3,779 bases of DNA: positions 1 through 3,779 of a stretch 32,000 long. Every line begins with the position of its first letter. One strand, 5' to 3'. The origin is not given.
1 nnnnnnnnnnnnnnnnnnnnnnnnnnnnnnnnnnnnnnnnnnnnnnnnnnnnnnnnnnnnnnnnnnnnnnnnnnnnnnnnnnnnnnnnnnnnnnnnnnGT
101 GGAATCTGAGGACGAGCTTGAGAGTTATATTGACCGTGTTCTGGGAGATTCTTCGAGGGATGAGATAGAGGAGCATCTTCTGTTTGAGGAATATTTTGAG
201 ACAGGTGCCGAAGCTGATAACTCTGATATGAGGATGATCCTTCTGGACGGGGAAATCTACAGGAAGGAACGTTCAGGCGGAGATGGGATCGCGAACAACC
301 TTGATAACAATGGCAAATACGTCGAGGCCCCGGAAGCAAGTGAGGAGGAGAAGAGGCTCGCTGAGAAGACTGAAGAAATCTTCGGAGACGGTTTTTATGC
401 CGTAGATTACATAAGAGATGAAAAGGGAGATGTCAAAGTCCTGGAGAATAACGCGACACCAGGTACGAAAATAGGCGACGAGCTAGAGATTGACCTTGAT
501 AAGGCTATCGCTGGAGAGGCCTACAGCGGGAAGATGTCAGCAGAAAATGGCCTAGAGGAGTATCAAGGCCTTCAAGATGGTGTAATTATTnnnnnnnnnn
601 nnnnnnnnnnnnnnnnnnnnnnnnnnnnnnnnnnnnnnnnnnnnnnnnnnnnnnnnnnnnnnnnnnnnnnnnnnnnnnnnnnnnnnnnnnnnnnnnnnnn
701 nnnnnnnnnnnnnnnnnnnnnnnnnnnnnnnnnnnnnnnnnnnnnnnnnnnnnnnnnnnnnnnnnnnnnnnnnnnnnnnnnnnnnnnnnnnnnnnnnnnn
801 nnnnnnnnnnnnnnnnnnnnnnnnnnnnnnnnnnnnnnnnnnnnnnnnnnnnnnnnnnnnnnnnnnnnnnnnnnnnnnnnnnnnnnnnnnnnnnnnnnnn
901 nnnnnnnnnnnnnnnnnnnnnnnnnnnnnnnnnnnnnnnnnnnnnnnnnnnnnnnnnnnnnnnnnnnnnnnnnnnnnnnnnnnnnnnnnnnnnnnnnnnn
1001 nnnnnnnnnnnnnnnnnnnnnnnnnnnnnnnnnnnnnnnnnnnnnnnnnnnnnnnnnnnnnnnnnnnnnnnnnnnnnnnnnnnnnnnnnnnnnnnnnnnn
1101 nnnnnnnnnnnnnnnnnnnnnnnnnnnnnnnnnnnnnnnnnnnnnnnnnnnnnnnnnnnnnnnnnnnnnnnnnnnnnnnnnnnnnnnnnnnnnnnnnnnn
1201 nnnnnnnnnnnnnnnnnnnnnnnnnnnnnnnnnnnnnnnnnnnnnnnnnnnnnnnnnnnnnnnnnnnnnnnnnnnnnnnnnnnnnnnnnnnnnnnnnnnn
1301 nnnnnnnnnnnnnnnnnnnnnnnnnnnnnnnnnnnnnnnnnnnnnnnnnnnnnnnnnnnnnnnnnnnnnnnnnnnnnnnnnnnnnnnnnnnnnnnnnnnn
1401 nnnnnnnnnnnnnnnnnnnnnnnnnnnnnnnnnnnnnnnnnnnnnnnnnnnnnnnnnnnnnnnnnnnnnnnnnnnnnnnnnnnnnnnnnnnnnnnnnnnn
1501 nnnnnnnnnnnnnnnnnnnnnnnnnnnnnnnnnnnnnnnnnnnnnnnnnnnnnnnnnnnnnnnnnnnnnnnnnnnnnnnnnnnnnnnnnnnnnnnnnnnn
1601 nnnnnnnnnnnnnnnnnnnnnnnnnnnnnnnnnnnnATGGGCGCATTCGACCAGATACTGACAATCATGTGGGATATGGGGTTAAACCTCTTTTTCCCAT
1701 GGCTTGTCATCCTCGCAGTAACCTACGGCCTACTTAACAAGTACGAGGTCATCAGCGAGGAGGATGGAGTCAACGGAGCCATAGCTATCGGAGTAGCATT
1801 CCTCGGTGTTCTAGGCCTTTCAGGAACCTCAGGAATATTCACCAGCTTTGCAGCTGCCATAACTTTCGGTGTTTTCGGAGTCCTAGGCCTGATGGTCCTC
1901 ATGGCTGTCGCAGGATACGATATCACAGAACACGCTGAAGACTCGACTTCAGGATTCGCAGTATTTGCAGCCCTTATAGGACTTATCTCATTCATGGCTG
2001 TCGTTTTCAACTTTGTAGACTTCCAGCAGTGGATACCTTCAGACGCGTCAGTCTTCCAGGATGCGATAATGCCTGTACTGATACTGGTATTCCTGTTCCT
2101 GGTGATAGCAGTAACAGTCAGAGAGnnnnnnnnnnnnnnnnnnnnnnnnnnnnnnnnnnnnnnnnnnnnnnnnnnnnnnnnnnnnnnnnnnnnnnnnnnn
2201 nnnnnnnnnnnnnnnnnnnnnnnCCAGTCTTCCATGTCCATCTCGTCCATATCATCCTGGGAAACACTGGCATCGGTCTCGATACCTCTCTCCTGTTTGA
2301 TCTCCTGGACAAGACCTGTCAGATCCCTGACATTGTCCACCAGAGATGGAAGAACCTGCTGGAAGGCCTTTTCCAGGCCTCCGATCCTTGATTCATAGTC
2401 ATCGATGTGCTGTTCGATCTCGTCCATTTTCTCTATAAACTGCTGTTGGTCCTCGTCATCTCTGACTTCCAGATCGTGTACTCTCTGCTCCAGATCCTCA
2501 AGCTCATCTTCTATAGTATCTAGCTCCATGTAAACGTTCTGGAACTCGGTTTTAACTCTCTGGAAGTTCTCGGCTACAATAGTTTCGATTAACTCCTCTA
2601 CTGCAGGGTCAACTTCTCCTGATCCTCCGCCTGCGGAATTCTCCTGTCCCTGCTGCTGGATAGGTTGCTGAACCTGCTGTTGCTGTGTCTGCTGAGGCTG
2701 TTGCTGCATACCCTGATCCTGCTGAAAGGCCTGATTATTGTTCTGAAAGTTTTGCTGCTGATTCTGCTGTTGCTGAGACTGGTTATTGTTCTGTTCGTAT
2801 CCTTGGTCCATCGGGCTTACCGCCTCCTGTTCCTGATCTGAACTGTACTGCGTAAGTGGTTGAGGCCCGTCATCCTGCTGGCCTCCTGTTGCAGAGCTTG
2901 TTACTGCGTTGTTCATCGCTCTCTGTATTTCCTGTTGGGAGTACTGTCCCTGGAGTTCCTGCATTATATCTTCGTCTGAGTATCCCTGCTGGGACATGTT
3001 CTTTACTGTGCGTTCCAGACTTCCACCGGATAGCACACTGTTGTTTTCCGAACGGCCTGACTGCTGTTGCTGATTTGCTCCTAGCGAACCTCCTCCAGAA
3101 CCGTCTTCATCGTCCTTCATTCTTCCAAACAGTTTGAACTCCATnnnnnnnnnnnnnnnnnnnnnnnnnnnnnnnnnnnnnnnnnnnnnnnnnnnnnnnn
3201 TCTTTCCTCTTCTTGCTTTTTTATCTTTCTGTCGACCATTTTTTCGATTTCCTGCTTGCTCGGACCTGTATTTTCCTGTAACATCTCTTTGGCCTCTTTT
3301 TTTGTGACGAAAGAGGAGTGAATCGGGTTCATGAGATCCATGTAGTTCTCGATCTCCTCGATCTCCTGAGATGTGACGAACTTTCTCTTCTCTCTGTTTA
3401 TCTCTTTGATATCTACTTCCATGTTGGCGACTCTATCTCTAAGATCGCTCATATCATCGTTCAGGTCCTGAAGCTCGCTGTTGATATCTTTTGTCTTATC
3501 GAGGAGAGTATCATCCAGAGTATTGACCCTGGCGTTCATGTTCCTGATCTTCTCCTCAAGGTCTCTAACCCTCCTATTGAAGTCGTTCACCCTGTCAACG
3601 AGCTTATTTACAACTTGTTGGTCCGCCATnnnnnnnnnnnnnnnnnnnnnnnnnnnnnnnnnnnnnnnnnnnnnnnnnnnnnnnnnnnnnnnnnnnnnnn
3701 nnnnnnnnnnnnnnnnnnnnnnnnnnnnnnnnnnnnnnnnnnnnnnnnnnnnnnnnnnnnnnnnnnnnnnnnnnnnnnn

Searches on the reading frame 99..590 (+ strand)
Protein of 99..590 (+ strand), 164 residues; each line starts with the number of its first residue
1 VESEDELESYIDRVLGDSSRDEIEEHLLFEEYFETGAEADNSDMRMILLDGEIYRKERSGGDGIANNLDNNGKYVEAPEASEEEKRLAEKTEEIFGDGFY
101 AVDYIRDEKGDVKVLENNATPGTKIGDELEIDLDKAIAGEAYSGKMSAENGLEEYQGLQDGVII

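Call 60: search_protein_families(library=pfam, max_evalue=1, proteins=[window:99-590:+])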
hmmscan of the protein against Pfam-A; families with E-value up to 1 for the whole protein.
window:99-590:+ (164 aa): 3 families
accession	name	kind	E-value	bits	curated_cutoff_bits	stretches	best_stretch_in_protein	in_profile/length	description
PF08443.16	RimK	-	2.5e-09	37.5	21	1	5-138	63-185/188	RimK-like ATP-grasp domain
PF13490.11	zf-HC2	-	0.026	15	22.2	1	4-27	5-28/35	Putative zinc-finger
PF02955.21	GSH-S_ATP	-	0.14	12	23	1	20-93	65-137/175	Prokaryotic glutathione synthetase, ATP-grasp domain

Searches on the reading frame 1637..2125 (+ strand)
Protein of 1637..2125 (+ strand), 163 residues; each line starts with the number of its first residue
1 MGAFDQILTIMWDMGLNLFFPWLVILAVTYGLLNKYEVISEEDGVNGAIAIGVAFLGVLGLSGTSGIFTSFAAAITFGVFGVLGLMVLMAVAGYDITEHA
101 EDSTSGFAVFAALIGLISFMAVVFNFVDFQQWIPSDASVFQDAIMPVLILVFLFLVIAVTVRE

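Call 60: search_protein_families(library=pfam, max_evalue=1, proteins=[window:1637-2125:+])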
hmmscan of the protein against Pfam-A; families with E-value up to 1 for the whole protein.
window:1637-2125:+ (163 aa): 5 families
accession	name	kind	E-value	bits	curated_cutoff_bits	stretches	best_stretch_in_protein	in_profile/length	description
PF16894.10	DUF5084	-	0.026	15.4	27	1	59-158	9-116/130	Domain of unknown function (DUF5084)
PF16481.10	DUF5058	-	0.21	11.6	28.2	1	7-92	113-201/222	Domain of unknown function (DUF5058)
PF19529.4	DUF6057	-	0.39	10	29.8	1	41-158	121-245/569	Family of unknown function (DUF6057)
PF07226.16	DUF1422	-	0.59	10.6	23.2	0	58-155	15-107/114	Protein of unknown function (DUF1422)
PF19814.4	DUF6297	-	0.6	9.3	29.8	1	50-159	58-166/375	Family of unknown function (DUF6297)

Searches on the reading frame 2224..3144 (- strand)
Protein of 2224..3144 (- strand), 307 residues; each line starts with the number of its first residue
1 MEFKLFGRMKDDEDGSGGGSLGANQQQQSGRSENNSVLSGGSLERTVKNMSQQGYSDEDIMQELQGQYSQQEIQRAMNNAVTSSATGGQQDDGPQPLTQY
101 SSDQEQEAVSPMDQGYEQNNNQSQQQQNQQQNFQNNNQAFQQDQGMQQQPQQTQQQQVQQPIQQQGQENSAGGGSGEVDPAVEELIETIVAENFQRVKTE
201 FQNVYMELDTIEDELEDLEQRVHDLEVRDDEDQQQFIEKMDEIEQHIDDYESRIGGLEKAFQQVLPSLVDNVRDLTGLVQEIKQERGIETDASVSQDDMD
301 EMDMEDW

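Call 60: search_protein_families(library=pfam, max_evalue=1, proteins=[window:2224-3144:-])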
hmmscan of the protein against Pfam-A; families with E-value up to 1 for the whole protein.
window:2224-3144:- (307 aa): 13 families
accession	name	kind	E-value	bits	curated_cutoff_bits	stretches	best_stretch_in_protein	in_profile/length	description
PF05377.16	FlaC_arch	-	4.5e-06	27.4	27.8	2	239-275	1-40/55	Flagella accessory protein C (FlaC)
PF23991.1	DUF7310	-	4.6e-05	24.3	40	1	231-274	23-65/83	Coiled-coil region of unknown function (DUF7310)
PF17107.11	SesA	-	0.0026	18.3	26.3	1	192-289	19-109/122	N-terminal domain on NACHT_NTPase and P-loop NTPases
PF07926.17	TPR_MLP1_2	-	0.0028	18.1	36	1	191-251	56-116/129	TPR/MLP1/MLP2-like protein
PF16326.10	ABC_tran_CTD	-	0.049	14.3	32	2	200-253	9-63/69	ABC transporter C-terminal domain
PF03153.18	TFIIA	-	0.059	13.8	36.2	1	25-304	86-360/415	Transcription factor IIA, alpha/beta subunit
PF06419.17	COG6_N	-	0.074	13.6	27.4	1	227-284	22-79/114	Conserved oligomeric complex COG6, N-terminal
PF17267.7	DUF5333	-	0.17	12.6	27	1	42-86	39-83/110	Family of unknown function (DUF5333)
PF07106.19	TBPIP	-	0.25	11.7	22.8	1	55-79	17-41/62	TBPIP/Hop2 winged helix domain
PF03261.20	CDK5_activator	-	0.29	11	25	1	15-169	22-177/336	Cyclin-dependent kinase 5 activator protein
PF17522.7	DUF5446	-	0.32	11.6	26.2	0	206-260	12-67/72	Family of unknown function (DUF5446)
PF08664.15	YcbB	-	0.56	10.8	27.4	1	35-102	35-102/136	YcbB domain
PF10779.14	XhlA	-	0.76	10.4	34.7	0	238-283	4-49/67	Haemolysin XhlA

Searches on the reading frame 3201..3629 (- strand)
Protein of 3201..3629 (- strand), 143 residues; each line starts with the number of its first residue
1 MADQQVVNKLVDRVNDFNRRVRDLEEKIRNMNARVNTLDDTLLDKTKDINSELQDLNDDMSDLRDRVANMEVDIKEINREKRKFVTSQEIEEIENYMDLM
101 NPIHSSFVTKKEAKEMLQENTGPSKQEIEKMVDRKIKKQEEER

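Call 7: search_protein_families(library=pfam, max_evalue=0.1, proteins=[window:3201-3629:-])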
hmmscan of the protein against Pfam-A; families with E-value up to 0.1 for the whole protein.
window:3201-3629:- (143 aa): 37 families (the best 25 are shown)
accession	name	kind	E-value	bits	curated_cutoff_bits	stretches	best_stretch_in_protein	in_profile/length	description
PF04513.17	Baculo_PEP_C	-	0.0002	21.8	38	1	6-94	46-135/140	Baculovirus polyhedron envelope protein, PEP, C terminus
PF00435.27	Spectrin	-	0.00061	20.7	29.9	1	4-71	33-100/105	Spectrin repeat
PF13166.12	AAA_13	-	0.0014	17.9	36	1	15-141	317-445/713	AAA domain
PF01920.25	Prefoldin_2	-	0.0018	18.6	27.6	0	56-141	3-91/106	Prefoldin subunit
PF09177.16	STX6_10_61_N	-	0.0021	19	29.4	1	5-86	8-89/99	Syntaxin 6/10/61, N-terminal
PF10805.13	DUF2730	-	0.0036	17.8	24.9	1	5-66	33-92/102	Protein of unknown function (DUF2730)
PF13758.11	Prefoldin_3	-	0.0048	17.4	23.4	0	43-93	4-55/99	Prefoldin subunit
PF04136.21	COG3_N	-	0.0049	17.3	27.9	1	40-111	14-86/147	Conserved oligomeric Golgi complex subunit 3, N-terminal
PF23991.1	DUF7310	-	0.005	17.7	40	0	32-77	2-49/83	Coiled-coil region of unknown function (DUF7310)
PF19111.5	DUF5798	-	0.0056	17.3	27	1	8-42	18-52/89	Family of unknown function (DUF5798)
PF20667.3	Sec10_N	-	0.0061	17.1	27.4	1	7-101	12-104/118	Exocyst complex component Sec10, N-terminal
PF01519.22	DUF16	-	0.0073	17.2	40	1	5-71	41-103/104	Protein of unknown function DUF16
PF16740.10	SKA2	-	0.0074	16.5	30.1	0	46-127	33-99/110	Spindle and kinetochore-associated protein 2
PF25762.1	HAUS1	-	0.0078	16.5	40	1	14-129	109-229/236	HAUS augmin-like complex subunit 1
PF05008.21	V-SNARE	-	0.01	16.7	25.9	1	13-62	37-90/92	Vesicle transport v-SNARE protein N-terminus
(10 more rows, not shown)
